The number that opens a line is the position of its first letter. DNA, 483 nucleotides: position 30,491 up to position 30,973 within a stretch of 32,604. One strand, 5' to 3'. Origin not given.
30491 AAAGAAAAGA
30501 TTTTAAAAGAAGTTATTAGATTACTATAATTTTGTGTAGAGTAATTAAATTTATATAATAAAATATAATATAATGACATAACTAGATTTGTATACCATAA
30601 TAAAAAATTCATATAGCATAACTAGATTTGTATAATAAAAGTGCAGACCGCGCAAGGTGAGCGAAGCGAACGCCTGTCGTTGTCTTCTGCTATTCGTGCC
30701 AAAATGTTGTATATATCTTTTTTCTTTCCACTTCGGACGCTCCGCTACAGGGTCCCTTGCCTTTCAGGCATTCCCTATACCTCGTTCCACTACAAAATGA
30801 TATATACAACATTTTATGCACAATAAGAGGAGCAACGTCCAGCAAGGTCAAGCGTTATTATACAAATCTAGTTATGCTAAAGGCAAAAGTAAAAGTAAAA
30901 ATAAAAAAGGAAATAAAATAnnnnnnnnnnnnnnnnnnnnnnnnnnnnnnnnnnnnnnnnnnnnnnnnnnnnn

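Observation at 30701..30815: Copy 2 of the GC-rich core, inverted and nested within a second palindromic element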

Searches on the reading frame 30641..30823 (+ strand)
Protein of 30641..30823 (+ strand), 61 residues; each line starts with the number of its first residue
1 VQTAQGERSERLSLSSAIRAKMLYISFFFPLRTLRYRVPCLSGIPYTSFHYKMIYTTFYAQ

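Call 32: find_homologous_proteins(query=window:30641-30823:+, max_evalue=10)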
Query window:30641-30823:+: no candidate shares three 5-residue words with the query. No homologue found.
